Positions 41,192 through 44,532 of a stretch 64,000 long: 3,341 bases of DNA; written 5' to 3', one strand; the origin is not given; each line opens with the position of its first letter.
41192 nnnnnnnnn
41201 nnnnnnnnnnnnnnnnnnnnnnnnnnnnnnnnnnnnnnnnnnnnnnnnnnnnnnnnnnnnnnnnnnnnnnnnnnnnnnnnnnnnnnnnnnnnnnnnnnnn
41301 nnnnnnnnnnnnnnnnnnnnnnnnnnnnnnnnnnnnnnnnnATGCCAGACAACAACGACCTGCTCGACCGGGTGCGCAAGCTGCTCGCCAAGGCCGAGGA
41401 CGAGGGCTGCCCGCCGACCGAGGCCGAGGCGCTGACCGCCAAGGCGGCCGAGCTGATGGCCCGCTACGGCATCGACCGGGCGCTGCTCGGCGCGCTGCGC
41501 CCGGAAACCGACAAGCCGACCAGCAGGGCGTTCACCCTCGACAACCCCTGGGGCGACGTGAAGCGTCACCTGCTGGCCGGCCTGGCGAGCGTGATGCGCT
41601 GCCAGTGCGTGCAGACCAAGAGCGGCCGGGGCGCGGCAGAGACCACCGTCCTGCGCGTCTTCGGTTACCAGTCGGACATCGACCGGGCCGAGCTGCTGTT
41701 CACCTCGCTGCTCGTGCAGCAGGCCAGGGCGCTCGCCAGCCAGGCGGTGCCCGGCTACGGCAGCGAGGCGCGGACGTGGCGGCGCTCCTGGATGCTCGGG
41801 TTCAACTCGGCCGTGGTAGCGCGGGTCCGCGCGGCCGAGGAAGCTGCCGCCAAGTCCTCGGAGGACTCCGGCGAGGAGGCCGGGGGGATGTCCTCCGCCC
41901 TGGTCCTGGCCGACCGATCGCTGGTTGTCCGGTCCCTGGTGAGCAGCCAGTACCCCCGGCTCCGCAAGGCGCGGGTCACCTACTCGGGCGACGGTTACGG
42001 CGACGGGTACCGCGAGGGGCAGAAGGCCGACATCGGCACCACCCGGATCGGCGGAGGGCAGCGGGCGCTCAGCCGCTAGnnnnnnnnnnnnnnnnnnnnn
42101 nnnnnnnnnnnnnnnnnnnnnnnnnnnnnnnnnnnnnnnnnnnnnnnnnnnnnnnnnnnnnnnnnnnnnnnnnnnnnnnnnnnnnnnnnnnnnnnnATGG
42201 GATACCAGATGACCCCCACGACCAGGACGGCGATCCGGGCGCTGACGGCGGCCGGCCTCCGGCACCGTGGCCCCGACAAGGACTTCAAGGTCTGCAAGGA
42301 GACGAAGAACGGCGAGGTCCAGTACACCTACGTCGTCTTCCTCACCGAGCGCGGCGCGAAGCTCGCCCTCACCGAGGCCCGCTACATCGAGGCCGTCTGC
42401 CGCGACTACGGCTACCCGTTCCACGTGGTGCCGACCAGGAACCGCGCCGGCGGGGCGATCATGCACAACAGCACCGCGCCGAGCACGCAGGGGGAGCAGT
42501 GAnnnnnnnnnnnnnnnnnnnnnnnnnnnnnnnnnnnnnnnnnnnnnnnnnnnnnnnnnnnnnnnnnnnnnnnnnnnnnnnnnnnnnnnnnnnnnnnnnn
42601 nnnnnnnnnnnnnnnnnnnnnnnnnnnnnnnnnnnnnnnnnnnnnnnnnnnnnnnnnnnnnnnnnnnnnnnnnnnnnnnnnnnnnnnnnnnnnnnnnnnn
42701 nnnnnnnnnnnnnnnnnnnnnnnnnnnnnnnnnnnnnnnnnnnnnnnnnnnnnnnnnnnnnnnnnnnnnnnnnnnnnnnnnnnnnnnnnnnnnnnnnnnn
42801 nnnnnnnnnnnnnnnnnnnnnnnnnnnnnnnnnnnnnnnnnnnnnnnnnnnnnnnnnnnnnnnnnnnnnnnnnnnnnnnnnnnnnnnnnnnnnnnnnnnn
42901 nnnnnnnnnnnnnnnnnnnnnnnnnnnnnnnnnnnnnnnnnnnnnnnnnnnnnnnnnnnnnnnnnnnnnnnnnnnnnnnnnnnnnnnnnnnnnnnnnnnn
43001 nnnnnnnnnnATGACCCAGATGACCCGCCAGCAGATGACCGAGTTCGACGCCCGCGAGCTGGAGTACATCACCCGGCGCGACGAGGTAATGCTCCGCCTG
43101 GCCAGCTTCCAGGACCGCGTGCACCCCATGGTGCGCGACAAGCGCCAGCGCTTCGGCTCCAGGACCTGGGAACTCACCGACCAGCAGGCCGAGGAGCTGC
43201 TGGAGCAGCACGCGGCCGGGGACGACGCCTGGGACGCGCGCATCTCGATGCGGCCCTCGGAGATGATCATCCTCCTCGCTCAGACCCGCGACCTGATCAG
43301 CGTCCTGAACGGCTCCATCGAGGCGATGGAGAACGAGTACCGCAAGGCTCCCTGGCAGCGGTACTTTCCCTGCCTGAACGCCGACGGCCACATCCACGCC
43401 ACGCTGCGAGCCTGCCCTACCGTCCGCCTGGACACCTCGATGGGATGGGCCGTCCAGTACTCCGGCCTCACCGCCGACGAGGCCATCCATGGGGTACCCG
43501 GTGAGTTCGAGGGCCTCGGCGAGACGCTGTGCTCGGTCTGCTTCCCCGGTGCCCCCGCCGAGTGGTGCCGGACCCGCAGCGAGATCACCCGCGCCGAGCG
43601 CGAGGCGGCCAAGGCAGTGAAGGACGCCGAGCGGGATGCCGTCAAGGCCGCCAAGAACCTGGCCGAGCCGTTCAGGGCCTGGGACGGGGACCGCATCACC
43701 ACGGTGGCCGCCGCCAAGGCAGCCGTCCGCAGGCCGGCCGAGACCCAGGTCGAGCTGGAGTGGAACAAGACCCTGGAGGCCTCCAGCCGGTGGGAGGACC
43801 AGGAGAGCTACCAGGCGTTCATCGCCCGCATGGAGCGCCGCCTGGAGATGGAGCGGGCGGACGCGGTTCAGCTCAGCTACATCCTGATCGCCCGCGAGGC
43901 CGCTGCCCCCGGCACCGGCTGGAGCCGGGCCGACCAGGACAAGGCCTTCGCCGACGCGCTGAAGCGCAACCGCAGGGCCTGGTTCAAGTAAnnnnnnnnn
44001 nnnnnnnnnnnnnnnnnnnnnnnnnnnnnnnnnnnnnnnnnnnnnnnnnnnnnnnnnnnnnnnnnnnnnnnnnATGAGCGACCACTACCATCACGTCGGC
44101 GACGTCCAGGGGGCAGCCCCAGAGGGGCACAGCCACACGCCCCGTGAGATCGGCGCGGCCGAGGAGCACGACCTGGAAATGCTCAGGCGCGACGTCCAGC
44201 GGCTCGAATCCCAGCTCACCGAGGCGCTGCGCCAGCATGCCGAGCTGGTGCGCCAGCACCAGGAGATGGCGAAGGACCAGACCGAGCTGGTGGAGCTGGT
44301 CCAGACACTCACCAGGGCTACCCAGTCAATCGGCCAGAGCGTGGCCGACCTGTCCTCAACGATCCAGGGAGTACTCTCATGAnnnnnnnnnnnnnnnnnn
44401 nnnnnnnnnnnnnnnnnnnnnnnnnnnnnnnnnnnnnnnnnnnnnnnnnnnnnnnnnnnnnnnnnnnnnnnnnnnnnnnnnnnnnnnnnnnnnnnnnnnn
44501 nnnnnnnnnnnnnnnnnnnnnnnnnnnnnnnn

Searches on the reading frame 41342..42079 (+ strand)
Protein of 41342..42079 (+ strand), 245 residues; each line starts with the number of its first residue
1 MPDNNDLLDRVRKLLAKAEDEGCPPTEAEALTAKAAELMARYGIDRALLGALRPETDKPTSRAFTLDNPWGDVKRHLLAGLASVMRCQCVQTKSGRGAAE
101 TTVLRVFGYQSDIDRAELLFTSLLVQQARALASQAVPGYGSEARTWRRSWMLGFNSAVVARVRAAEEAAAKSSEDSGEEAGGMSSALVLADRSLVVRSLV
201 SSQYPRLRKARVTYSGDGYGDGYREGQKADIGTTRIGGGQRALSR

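Call 25: search_protein_families(library=phrogs, proteins=[window:41342-42079:+], max_evalue=0.01)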
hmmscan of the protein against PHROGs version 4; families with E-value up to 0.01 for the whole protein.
window:41342-42079:+ (245 aa): 1 family
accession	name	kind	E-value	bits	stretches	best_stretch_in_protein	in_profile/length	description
phrog_421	-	unknown function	1e-39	137.5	1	3-243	5-238/241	unknown function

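Call 26: search_protein_families(library=pfam, proteins=[window:41342-42079:+], max_evalue=0.01)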
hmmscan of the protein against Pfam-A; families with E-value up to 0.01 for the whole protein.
window:41342-42079:+ (245 aa): 2 families
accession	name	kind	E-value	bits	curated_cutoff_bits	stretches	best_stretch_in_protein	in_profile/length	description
PF10979.13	DUF2786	-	4.7e-18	65.3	23.9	1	7-46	2-40/40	Protein of unknown function (DUF2786)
PF23771.1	DUF7168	-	2.7e-07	30.8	25.5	1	74-171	24-122/140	Domain of unknown function (DUF7168)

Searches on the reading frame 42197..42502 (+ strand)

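Call 25: search_protein_families(library=phrogs, proteins=[window:42197-42502:+], max_evalue=0.01)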
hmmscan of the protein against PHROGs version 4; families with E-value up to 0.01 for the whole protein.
window:42197-42502:+ (101 aa): 1 family
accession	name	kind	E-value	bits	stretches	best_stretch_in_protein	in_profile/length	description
phrog_15616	-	unknown function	2.6e-07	31.5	1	6-89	10-89/333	-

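Call 26: search_protein_families(library=pfam, proteins=[window:42197-42502:+], max_evalue=0.01)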
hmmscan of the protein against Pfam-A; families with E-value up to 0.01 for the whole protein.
window:42197-42502:+ (101 aa): 0 families

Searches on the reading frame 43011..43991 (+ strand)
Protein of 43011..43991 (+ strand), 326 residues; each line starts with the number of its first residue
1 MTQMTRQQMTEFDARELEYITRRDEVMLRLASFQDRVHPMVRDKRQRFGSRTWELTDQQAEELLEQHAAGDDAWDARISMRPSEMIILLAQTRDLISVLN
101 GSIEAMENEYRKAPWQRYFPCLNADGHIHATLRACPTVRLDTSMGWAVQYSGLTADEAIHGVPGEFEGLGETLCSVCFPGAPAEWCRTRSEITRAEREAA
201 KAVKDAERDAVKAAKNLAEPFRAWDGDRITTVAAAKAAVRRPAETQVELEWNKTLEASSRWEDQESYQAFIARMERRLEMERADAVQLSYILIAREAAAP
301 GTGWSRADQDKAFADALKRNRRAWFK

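Call 25: search_protein_families(library=phrogs, proteins=[window:43011-43991:+], max_evalue=0.01)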
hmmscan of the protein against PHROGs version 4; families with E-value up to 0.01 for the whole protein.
window:43011-43991:+ (326 aa): 2 families
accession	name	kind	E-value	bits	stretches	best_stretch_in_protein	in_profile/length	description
phrog_2433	-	unknown function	1.8e-23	84.6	1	1-189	1-175/230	-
phrog_15500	-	unknown function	1.3e-17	65.2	1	81-246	26-190/257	-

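Call 26: search_protein_families(library=pfam, proteins=[window:43011-43991:+], max_evalue=0.01)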
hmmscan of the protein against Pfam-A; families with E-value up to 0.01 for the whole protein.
window:43011-43991:+ (326 aa): 0 families

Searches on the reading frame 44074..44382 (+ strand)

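Call 25: search_protein_families(library=phrogs, proteins=[window:44074-44382:+], max_evalue=0.01)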
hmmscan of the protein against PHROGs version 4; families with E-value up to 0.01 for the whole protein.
window:44074-44382:+ (102 aa): 0 families

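Call 26: search_protein_families(library=pfam, proteins=[window:44074-44382:+], max_evalue=0.01)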
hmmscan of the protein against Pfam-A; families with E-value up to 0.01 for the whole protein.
window:44074-44382:+ (102 aa): 6 families
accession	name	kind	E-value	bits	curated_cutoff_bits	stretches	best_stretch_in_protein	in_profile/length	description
PF06103.16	DUF948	-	1.1e-05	25.9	37.2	1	34-94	28-88/89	Bacterial protein of unknown function (DUF948)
PF06008.19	Laminin_I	-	0.0013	19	34.6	1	29-94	44-109/259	Laminin Domain I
PF05859.17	Mis12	-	0.0018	18.5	25.7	1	32-99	112-180/231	Mis12 protein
PF15433.11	MRP-S31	-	0.0034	17.5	28.7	1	20-97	58-135/304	Mitochondrial 28S ribosomal protein S31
PF09177.16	STX6_10_61_N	-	0.0068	17.3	29.4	1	38-100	7-67/99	Syntaxin 6/10/61, N-terminal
PF13851.11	GAS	-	0.008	16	32.3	1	29-86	44-101/200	Growth-arrest specific micro-tubule binding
